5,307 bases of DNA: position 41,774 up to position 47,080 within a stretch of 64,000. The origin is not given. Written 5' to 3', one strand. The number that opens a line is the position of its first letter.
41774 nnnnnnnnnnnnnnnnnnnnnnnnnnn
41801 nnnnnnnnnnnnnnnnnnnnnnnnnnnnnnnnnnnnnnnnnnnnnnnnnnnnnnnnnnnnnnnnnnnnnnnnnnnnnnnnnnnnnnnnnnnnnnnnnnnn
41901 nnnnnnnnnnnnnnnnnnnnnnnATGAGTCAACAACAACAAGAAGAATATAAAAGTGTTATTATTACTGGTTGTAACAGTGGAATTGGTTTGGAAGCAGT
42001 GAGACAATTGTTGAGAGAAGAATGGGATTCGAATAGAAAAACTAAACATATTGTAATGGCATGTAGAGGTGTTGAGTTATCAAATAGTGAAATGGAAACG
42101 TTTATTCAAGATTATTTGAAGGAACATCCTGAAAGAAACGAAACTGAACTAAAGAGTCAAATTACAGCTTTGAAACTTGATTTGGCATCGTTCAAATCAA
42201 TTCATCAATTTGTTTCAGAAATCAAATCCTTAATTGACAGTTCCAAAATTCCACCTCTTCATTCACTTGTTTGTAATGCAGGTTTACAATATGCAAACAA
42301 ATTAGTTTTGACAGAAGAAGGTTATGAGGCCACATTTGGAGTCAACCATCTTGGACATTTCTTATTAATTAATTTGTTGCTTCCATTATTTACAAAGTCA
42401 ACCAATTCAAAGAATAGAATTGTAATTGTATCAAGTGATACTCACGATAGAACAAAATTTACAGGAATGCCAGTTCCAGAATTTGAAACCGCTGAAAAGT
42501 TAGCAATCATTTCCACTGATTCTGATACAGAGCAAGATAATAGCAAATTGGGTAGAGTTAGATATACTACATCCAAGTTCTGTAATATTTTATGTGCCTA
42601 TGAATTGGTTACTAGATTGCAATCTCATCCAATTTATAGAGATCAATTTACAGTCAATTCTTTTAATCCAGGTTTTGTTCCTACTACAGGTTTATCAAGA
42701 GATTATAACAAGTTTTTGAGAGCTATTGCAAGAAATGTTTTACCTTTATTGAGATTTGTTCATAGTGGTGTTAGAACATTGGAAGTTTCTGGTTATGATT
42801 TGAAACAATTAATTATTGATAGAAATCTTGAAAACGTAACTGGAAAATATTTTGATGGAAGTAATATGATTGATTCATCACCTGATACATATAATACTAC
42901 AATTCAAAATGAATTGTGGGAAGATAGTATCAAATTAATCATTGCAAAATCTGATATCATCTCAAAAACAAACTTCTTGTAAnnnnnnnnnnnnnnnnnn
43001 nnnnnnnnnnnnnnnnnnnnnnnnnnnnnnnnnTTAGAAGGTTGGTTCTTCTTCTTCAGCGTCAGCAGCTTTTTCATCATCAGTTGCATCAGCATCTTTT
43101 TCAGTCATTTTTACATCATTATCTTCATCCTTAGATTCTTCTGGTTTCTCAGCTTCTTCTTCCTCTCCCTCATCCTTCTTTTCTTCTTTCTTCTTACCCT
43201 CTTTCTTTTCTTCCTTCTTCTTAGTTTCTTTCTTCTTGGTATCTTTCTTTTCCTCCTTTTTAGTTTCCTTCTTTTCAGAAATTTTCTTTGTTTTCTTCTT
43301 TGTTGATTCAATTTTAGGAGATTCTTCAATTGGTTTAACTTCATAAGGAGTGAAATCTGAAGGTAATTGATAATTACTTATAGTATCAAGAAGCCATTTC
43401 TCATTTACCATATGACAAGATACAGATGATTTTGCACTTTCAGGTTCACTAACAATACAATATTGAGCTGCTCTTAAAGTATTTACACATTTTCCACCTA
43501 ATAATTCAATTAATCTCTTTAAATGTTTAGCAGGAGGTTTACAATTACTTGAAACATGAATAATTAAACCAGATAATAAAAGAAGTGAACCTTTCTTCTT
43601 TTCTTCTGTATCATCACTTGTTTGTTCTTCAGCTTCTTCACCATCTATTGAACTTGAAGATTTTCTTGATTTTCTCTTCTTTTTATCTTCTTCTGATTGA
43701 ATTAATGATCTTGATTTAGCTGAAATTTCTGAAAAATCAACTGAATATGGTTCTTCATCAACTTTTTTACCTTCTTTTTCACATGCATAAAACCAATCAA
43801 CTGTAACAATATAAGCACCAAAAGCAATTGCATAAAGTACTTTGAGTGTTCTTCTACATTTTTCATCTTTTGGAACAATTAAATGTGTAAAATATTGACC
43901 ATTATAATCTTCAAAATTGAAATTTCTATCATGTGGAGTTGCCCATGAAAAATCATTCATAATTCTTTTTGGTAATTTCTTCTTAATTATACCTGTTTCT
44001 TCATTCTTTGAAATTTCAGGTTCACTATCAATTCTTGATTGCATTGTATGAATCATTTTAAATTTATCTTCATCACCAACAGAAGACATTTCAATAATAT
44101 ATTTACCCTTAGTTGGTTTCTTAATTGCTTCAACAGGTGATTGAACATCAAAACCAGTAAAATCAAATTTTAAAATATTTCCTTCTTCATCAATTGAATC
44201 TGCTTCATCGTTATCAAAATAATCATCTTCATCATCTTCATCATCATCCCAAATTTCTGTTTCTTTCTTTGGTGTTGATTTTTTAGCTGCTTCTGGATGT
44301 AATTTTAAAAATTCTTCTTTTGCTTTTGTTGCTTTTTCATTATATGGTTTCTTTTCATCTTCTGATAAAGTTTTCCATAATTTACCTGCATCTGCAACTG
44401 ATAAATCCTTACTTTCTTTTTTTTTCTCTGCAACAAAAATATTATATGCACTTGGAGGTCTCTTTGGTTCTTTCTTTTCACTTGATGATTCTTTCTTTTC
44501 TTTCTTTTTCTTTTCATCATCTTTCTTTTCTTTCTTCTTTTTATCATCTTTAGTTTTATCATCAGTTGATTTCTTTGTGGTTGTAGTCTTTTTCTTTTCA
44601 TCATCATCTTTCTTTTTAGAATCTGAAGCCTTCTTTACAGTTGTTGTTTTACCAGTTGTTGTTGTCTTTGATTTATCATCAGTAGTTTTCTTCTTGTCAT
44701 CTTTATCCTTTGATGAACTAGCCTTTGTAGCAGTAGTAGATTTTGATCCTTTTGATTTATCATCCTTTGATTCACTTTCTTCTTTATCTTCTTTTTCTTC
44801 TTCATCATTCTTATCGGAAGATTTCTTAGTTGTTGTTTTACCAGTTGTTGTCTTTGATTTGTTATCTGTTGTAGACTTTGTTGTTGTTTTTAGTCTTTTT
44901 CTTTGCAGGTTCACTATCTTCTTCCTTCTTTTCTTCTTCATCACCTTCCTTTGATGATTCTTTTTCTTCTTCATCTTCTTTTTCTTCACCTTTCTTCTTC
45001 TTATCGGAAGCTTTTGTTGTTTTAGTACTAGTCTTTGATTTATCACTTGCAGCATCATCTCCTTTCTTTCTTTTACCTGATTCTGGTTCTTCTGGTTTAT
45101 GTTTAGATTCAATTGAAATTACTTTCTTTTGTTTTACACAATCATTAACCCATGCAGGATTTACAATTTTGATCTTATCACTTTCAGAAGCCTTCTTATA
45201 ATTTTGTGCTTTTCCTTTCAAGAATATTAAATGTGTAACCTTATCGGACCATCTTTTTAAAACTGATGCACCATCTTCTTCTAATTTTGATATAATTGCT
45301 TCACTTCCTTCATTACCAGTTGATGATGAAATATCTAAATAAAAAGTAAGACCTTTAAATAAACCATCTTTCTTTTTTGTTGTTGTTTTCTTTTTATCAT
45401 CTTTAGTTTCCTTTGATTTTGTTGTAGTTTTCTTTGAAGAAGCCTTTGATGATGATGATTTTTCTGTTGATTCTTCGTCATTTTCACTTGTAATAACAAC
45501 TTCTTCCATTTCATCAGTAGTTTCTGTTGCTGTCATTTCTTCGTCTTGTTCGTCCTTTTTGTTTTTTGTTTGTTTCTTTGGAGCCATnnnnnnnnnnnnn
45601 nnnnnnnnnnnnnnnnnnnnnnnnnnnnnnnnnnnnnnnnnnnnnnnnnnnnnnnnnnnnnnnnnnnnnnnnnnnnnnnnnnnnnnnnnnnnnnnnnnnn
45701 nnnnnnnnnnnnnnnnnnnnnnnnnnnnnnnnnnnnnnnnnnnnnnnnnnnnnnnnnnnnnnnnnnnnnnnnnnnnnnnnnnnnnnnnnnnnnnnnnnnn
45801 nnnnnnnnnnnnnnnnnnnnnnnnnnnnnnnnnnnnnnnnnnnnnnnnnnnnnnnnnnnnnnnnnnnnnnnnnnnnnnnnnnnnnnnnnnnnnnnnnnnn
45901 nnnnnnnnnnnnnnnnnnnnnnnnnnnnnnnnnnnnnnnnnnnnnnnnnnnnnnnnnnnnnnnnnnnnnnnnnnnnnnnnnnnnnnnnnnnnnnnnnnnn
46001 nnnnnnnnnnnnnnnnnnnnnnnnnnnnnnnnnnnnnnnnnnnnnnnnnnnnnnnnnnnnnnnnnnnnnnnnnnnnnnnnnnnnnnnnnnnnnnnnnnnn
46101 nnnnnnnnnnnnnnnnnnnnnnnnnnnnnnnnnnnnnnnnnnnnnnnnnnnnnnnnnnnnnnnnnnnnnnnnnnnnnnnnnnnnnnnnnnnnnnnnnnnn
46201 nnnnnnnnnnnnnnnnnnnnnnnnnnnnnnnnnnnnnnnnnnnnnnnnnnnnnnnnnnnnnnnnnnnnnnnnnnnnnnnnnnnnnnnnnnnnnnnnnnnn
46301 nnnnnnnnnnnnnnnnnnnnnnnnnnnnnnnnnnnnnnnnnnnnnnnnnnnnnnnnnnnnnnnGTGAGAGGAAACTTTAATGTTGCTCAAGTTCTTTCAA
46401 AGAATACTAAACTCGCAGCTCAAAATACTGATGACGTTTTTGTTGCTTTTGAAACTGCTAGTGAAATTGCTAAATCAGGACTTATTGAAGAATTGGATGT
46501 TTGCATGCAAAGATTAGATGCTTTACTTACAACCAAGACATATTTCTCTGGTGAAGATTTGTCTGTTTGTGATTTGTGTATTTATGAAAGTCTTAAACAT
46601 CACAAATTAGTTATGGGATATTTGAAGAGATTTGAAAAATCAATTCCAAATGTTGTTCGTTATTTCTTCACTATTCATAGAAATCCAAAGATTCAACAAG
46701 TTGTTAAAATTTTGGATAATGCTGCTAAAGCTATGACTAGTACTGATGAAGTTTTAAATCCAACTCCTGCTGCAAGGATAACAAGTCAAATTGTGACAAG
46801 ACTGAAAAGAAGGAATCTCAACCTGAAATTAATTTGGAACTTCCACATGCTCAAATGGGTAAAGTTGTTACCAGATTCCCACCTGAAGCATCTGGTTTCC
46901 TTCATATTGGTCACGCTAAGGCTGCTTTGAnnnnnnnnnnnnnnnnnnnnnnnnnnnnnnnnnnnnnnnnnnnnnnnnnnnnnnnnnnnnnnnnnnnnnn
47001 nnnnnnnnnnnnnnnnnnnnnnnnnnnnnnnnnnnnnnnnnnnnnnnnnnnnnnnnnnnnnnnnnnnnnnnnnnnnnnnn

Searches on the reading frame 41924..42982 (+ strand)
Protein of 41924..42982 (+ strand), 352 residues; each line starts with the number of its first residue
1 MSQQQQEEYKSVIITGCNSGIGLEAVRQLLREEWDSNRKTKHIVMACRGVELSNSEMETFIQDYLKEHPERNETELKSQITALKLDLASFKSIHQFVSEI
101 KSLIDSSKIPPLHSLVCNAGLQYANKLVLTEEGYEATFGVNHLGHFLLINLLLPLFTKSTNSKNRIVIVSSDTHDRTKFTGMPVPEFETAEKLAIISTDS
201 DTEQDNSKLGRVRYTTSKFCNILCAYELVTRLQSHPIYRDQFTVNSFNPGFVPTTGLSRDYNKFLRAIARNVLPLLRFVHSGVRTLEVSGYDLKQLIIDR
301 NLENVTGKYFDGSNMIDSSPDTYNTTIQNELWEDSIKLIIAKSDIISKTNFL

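Call 10: search_protein_families(library=pfam, proteins=[window:41924-42982:+])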
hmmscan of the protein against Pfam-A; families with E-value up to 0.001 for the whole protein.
window:41924-42982:+ (352 aa): 2 families
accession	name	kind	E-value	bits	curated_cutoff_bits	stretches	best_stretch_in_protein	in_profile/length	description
PF00106.31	adh_short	-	3.8e-18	66.1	26.6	1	52-173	20-138/195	short chain dehydrogenase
PF13561.12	adh_short_C2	-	2.7e-06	27.6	27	1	63-176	30-135/236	Enoyl-(Acyl carrier protein) reductase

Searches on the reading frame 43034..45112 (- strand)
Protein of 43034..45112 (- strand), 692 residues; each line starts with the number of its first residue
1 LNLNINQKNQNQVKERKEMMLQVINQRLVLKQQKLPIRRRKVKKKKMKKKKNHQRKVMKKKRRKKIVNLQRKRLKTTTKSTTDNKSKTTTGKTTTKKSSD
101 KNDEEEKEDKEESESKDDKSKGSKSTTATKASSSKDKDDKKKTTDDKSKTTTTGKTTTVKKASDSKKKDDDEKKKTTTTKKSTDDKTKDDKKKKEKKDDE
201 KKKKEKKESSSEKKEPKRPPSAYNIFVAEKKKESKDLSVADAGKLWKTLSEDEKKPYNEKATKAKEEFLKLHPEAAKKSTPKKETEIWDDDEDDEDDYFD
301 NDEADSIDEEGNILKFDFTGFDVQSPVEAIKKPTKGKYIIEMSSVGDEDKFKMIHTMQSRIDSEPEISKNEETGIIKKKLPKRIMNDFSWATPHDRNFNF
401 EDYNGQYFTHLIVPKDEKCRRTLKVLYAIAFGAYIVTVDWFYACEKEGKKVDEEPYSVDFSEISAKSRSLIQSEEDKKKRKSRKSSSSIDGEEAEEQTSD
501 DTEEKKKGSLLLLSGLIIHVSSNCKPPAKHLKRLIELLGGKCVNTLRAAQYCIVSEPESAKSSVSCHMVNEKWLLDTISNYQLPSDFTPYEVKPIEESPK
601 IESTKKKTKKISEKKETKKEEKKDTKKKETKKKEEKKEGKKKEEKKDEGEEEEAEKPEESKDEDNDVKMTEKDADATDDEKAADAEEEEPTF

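Call 11: search_protein_families(library=pfam, proteins=[window:43034-45112:-])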
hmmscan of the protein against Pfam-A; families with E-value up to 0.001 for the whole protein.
window:43034-45112:- (692 aa): 3 families
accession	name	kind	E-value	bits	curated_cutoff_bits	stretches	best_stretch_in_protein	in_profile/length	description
PF16589.12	BRCT_2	-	4e-10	40.3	27.3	1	512-584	2-80/86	BRCT domain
PF00505.25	HMG_box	-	1.1e-08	35.9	25.4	1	216-274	1-67/69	HMG (high mobility group) box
PF00533.33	BRCT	-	8.6e-08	32.7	21.3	1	512-578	5-78/78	BRCA1 C Terminus (BRCT) domain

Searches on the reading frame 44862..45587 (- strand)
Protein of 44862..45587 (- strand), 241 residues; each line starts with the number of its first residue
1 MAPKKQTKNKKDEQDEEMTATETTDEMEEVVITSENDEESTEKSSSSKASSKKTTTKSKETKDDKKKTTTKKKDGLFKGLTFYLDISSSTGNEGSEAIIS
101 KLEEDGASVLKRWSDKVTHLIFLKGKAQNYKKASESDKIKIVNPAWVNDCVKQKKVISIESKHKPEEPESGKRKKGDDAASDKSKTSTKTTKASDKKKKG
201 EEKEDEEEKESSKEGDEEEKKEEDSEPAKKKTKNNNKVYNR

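Call 11: search_protein_families(library=pfam, proteins=[window:44862-45587:-])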
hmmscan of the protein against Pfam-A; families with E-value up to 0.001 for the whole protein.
window:44862-45587:- (241 aa): 3 families
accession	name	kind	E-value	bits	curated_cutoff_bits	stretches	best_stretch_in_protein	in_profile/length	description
PF00533.33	BRCT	-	1.2e-11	45.2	21.3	1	73-151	2-78/78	BRCA1 C Terminus (BRCT) domain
PF12738.14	PTCB-BRCT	-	6e-11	42.6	22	1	87-146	6-63/63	twin BRCT domain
PF16589.12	BRCT_2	-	1.1e-09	38.9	27.3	1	76-160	2-83/86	BRCT domain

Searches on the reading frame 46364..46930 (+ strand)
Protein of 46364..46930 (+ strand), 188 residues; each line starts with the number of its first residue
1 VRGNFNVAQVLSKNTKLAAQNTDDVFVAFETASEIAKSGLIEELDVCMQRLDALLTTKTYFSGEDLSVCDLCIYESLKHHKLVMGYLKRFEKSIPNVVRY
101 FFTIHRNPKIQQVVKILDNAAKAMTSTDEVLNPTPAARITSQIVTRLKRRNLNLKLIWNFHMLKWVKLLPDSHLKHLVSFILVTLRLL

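Call 11: search_protein_families(library=pfam, proteins=[window:46364-46930:+])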
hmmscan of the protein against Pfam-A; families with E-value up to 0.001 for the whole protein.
window:46364-46930:+ (188 aa): 2 families
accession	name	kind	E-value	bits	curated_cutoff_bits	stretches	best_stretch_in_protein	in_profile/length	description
PF14497.11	GST_C_3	-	6.9e-07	29.9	21.6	1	39-112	26-99/104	Glutathione S-transferase, C-terminal domain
PF00043.30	GST_C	-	1.6e-05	25.5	20.7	1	33-107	20-92/93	Glutathione S-transferase, C-terminal domain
